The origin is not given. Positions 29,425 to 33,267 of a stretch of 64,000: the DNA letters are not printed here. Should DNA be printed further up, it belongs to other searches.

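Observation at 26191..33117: Tightly coupled four-gene operon: ~1170-aa helical giant, degenerate Hsp70/actin-fold protein, helical protein, 2-TM coiled-coil protein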

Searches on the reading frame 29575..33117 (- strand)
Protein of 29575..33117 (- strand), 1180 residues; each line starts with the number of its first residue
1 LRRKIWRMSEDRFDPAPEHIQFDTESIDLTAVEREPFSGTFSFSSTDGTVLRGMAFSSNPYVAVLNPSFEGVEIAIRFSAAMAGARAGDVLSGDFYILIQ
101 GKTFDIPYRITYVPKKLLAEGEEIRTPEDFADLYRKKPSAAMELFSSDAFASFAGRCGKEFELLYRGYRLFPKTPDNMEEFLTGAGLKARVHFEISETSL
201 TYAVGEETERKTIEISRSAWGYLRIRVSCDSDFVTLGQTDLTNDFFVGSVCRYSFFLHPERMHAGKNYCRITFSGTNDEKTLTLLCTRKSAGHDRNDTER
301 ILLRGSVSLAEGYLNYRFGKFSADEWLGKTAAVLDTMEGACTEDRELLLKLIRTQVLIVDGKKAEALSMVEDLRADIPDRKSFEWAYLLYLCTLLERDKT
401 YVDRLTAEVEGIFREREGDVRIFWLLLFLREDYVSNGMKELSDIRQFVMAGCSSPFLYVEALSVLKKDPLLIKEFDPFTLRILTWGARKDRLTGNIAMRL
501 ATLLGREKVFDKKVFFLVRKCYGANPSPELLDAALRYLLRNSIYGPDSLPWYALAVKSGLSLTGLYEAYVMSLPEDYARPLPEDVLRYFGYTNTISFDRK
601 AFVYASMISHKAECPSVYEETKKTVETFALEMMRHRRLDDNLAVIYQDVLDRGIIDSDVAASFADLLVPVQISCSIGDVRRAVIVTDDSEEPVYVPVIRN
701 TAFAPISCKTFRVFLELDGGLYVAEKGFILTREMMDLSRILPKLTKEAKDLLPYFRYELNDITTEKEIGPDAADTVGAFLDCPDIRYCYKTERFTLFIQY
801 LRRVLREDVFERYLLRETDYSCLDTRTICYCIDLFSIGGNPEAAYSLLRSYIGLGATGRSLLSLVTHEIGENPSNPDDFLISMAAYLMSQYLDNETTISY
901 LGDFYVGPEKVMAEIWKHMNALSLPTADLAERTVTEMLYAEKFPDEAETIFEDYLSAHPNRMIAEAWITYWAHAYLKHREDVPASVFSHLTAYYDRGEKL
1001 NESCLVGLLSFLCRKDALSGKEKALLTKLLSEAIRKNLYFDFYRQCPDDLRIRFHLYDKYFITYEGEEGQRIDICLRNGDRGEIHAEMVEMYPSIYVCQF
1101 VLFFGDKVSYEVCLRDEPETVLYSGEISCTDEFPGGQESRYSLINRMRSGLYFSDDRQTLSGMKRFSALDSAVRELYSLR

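Call 4: search_protein_families(library=pfam, proteins=[window:29575-33117:-], max_evalue=1)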
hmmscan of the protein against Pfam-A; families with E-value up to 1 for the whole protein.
window:29575-33117:- (1180 aa): 4 families
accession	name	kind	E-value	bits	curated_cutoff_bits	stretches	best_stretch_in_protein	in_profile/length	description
PF18984.5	DUF5717_N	-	6.5e-198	659.9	25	1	1-872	1-872/875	Family of unknown function (DUF5717)N-terminal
PF18983.5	DUF5717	-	6.6e-71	239.4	25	1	877-1177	1-306/306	Family of unknown function (DUF5717)C-terminal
PF13428.12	TPR_14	-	0.012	16.7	23.5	0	937-967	10-38/44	Tetratricopeptide repeat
PF19603.4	DUF6108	-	0.05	14.1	23.9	0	143-208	64-129/138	Family of unknown function (DUF6108)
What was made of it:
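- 29575..33117 (-): Gene 1: DUF5717 scaffold protein. It is 1180 aa from TTG 33117 (1173 aa from ATG 33096). Domain order in the 1173-aa model numbering: beta-sandwich 13-117, helices 120-177, beta-sandwich 186-281, solenoid 286-659, beta domain 662-726, solenoid 734-1046, beta-sandwich 1052-1121, C-terminal helices 1133-1169. Pfam DUF5717_N and DUF5717 (call 4).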

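Call 5: search_protein_families(library=ncbifam, proteins=[window:29575-33117:-], max_evalue=1)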
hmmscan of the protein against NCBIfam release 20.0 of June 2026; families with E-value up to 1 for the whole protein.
window:29575-33117:- (1180 aa): 0 families

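Call 9: search_solved_structures(query=window:29575-33096:-, max_evalue=10)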
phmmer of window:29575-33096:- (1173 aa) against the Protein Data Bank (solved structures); distinct sequences matched with E-value up to 10: 3.
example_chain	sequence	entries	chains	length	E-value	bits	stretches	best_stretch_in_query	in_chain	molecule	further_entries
3fb9_A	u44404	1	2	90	0.3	11.9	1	1058-1100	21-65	uncharacterized protein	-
6l7r_B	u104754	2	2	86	0.33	11.7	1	814-862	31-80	Mozart1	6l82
3s9x_A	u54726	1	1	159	0.43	11.4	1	784-843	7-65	ASCH domain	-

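Call 13: find_homologous_proteins(query=window:29575-33096:-, max_evalue=0.001)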
Query window:29575-33096:- (1173 aa): 104 proteins with E <= 0.001 among 8000 candidates.
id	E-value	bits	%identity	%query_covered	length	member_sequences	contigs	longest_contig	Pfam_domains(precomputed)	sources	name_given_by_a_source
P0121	0.0e+0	2678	100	100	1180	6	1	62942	PF18984.6,PF18983.6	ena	-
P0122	0.0e+0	1961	72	100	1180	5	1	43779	PF18984.6,PF18983.6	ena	-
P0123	0.0e+0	1960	72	100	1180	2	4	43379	PF18984.6,PF18983.6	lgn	-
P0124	0.0e+0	1953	72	100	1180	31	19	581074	PF18984.6,PF18983.6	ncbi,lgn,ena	-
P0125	0.0e+0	1245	49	100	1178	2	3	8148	PF18984.6,PF18983.6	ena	-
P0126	0.0e+0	1240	49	100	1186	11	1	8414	PF18984.6,PF18983.6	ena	-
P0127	0.0e+0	1235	48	100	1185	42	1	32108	PF18984.6,PF18983.6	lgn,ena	-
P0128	0.0e+0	1220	48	100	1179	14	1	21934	PF18984.6,PF18983.6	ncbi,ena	-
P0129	0.0e+0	1219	48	100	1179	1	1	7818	PF18984.6,PF18983.6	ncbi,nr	ncbi:MAG: DUF5717 family protein [Lachnospiraceae bacterium]|nr:DUF5717 family protein [Lachnospirac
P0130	3.8e-281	954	40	100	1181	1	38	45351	PF18984.6,PF18983.6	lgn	-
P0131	7.3e-279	946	39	100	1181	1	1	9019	PF18984.6,PF18983.6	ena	-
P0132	6.6e-269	913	39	100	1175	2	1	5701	PF18984.6,PF18983.6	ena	-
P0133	1.6e-262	892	38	100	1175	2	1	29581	PF18984.6,PF18983.6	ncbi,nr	ncbi:MAG: DUF5717 family protein [Lachnospiraceae bacterium]|nr:DUF5717 family protein [Lachnospirac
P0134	3.0e-261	888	38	99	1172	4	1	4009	PF18984.6,PF18983.6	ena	-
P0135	2.8e-258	878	37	100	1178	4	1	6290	PF18984.6,PF18983.6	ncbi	-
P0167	1.7e-195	670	31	100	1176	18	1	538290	PF18984.6,PF18983.6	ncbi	-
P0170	4.8e-166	573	29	100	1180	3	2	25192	PF18984.6,PF18983.6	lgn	-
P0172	7.8e-164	565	30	99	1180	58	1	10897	PF18984.6,PF18983.6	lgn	-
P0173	3.1e-163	563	28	100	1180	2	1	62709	PF18984.6,PF18983.6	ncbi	-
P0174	5.0e-162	559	27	100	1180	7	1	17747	PF18984.6,PF18983.6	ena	-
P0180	1.8e-155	538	28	97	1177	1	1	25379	PF18984.6,PF18983.6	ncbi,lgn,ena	-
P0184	2.9e-150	520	28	100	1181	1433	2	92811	PF18984.6,PF18983.6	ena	-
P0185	5.4e-139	483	31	99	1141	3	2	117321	PF18984.6,PF18983.6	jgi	-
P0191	9.9e-102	360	24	100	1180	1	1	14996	PF18984.6,PF18983.6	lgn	-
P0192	2.0e-101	359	24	100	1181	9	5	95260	PF18984.6,PF18983.6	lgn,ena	-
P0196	4.7e-93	331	24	98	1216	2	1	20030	PF18984.6,PF18983.6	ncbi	-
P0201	8.9e-84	300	22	99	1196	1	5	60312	PF18984.6,PF18983.6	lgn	-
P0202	2.3e-83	299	24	96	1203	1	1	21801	PF18984.6,PF18983.6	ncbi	-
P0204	4.4e-81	291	26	61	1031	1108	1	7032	PF18984.6,PF18983.6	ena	-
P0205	1.6e-80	289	23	42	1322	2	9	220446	PF18984.6,PF18983.6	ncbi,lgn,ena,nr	ncbi:MAG: hypothetical protein IJJ74_06455 [Eubacterium sp.]|nr:hypothetical protein [Eubacterium sp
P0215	1.1e-71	260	22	97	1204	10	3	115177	PF18984.6,PF18983.6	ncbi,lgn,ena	-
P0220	1.6e-70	256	22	97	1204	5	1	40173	PF18984.6,PF18983.6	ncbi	-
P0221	5.7e-68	248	22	99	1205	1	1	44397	PF18984.6,PF18983.6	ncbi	-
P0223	6.0e-67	244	21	97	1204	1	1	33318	PF18984.6,PF18983.6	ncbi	-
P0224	5.8e-59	218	21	93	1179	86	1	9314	PF18984.6,PF18983.6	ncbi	-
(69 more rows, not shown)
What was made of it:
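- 29575..33117 (-): 104 homologues at 21-100% identity (call 13).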

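Call 28: search_protein_families(library=padloc, proteins=[window:29575-33096:-], max_evalue=1)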
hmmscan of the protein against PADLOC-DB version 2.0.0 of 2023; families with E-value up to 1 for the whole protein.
window:29575-33096:- (1173 aa): 0 families

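Call 31: predict_structure(alignment_id=A2)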
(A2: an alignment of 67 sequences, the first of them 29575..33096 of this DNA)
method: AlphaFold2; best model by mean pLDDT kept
length: 1173 residues; sequences in the alignment: 67
mean_pLDDT: 87.0   pTM: 0.61
mean pLDDT of the five models: 87.0, 86.8, 84.9, 84.6, 84.0
residues with pLDDT >= 90: 473; 70-90: 653; 50-70: 35; < 50: 12
segments of 3 or more residues with pLDDT < 50: 285-287, 1124-1129, 1171-1173
pLDDT, mean of each block of 10 residues (from residue 1): 77 87 88 91 90 93 93 80 92 91 90 86 92 90 88 93 91 92 89 85 91 89 92 89 91 85 88 90 56 80 88 86 87 73 90 86 88 88 88 87 86 87 84 90 88 91 90 91 88 90 90 89 91 90 91 87 87 87 82 90 87 88 91 92 85 87 90 92 92 90 92 88 91 87 86 86 87 90 90 90 88 84 91 90 90 93 91 93 92 93 93 91 92 89 90 88 88 78 87 87 87 88 88 87 81 85 87 76 89 76 87 84 55 68 79 84 70 42
secondary structure, 60 per line:
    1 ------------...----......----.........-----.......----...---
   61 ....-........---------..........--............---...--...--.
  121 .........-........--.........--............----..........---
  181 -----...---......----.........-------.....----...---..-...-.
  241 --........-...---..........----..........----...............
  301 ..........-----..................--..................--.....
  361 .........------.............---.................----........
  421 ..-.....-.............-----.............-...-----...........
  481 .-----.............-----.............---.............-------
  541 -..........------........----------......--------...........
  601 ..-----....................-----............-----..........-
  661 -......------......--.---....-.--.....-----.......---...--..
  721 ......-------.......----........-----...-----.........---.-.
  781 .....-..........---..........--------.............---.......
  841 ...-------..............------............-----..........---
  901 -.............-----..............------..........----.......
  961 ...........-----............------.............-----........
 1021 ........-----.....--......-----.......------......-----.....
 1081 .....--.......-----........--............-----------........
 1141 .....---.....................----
elements in order (helices of 4 or more, strands of 3 or more residues): E13-15 E20-25 E30-38 E44-50 E55-57 E61-64 E66-73 E83-92 E95-106 E110-112 E115-117 H120-129 H131-138 H141-149 H152-163 H168-177 E186-188 E192-197 E202-210 E218-222 E227-229 E243-250 E258-267 E272-281 H286-310 H316-333 H336-353 H356-369 H376-388 H392-408 H413-422 H424-428 H430-442 H448-460 H470-481 H487-499 H505-517 H521-533 H542-551 H558-565 H576-581 H590-602 H608-627 H633-644 H650-659 E662-667 E674-679 E686-689 E694-698 E704-710 E714-716 E722-726 H734-740 H745-752 H766-774 H780-785 H787-796 H800-809 H818-830 H834-843 H851-864 H871-882 H888-897 H902-914 H920-933 H940-949 H954-971 H977-988 H995-1007 H1013-1028 H1034-1038 H1041-1046 E1052-1058 E1065-1070 E1076-1085 E1088-1094 E1100-1107 E1110-1121 H1133-1145 H1149-1169
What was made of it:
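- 29575..33117 (-): AlphaFold2 model with mean pLDDT 87 (call 31).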

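Call 33: fold_search(model_id=the predicted structure, library=pdb)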
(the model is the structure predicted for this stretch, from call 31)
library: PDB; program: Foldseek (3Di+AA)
matches with E <= 10: 1822; with E <= 0.001: 81
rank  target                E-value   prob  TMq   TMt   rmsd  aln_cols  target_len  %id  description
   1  9ijj_L                1.1e-07  1.00  0.08  0.35  21.1       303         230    7  In situ structure of the central apparatus in mouse sperm axoneme. (released 2025-06-04)
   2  9ijj_C                2.3e-07  1.00  0.08  0.09  16.2       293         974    7  In situ structure of the central apparatus in mouse sperm axoneme. (released 2025-06-04)
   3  7sqc_2A               3.3e-07  1.00  0.08  0.12  15.0       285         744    9  Ciliary C1 central pair apparatus isolated from Chlamydomonas reinhardtii (released 2022-04-13)
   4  7sqc_F0               3.9e-07  1.00  0.08  0.28  15.2       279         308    5  Ciliary C1 central pair apparatus isolated from Chlamydomonas reinhardtii (released 2022-04-13)
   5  7sqc_M1               5.2e-07  1.00  0.08  0.15  20.7       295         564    7  Ciliary C1 central pair apparatus isolated from Chlamydomonas reinhardtii (released 2022-04-13)
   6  7sqc_2B               5.4e-07  1.00  0.08  0.12  15.3       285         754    8  Ciliary C1 central pair apparatus isolated from Chlamydomonas reinhardtii (released 2022-04-13)
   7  7som_D                8.6e-07  1.00  0.07  0.06  17.0       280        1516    8  Ciliary C2 central pair apparatus isolated from Chlamydomonas reinhardtii (released 2022-04-13)
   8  2qsv                  8.9e-07  1.00  0.08  0.38  26.0       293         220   11  Crystal structure of protein of unknown function from Porphyromonas gingivalis W83 (released 2007-09-25)
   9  7sqc_F1               9.7e-07  1.00  0.08  0.18  15.1       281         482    5  Ciliary C1 central pair apparatus isolated from Chlamydomonas reinhardtii (released 2022-04-13)
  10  7sqc_T0               1.6e-06  1.00  0.07  0.15  17.4       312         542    8  Ciliary C1 central pair apparatus isolated from Chlamydomonas reinhardtii (released 2022-04-13)
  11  9ijj_E                1.9e-06  1.00  0.08  0.18  15.7       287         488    7  In situ structure of the central apparatus in mouse sperm axoneme. (released 2025-06-04)
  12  7n6g_3J               2.8e-06  1.00  0.08  0.22  22.3       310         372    7  C1 of central pair (released 2022-05-18)
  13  9ijj_h                2.8e-06  1.00  0.09  0.07  28.0       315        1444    9  In situ structure of the central apparatus in mouse sperm axoneme. (released 2025-06-04)
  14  7sqc_T2               2.9e-06  1.00  0.08  0.16  17.0       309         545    8  Ciliary C1 central pair apparatus isolated from Chlamydomonas reinhardtii (released 2022-04-13)
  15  7sqc_T3               3.7e-06  1.00  0.08  0.27  15.8       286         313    9  Ciliary C1 central pair apparatus isolated from Chlamydomonas reinhardtii (released 2022-04-13)
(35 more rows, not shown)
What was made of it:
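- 29575..33117 (-): Foldseek matches to tandem ASH/PapD-like domains and to TPR superhelices (call 33).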

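Call 34: find_encoding_contigs(protein=P0205, flank=10000, max_places=2)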
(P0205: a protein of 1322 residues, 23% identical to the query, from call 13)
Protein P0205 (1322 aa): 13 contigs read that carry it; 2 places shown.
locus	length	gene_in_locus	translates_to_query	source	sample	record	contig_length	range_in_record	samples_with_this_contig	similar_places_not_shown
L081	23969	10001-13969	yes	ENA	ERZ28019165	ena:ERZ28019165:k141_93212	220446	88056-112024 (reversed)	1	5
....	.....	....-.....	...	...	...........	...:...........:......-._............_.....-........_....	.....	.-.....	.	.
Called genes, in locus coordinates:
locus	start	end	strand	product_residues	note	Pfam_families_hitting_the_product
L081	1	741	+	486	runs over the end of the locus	PF14286:DHHW (faint), PF16822:ALGX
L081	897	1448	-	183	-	-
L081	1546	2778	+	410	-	PF07730:HisKA_3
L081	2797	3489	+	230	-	PF00072:Response_reg, PF08281:Sigma70_r4_2 (faint), PF00196:GerE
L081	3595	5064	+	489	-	PF02026:RyR (weak)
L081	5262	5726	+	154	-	-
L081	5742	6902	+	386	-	PF02687:FtsX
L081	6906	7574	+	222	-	PF02463:SMC_N, PF00005:ABC_tran, PF13304:AAA_21 (faint)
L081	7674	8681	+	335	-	PF02687:FtsX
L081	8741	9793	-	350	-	PF00155:Aminotran_1_2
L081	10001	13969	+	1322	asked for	PF18984:DUF5717_N, PF18983:DUF5717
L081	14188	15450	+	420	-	PF18980:DUF5716_C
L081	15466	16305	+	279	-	-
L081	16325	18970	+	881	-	PF00133:tRNA-synt_1, PF09334:tRNA-synt_1g, PF13603:tRNA-synt_1_2, PF09334:tRNA-synt_1g, PF08264:Anticodon_1, PF10458:Val_tRNA-synt_C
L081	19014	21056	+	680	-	PF24898:GGDEF_GdpP, PF01368:DHH, PF02272:DHHA1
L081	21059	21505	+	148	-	PF01281:Ribosomal_L9_N, PF03948:Ribosomal_L9_C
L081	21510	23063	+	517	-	PF00772:DnaB, PF03796:DnaB_C, PF13481:AAA_25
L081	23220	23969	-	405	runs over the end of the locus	-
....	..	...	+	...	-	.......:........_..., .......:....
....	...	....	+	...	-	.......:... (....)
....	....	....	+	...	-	-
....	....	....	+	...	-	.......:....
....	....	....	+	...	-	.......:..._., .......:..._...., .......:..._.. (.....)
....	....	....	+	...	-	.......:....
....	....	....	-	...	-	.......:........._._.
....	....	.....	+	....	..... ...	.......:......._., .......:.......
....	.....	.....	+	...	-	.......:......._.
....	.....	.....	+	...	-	-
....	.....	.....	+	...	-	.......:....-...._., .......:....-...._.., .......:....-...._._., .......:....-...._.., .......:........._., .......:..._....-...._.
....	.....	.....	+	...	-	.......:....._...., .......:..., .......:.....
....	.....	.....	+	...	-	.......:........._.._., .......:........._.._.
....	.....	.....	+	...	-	?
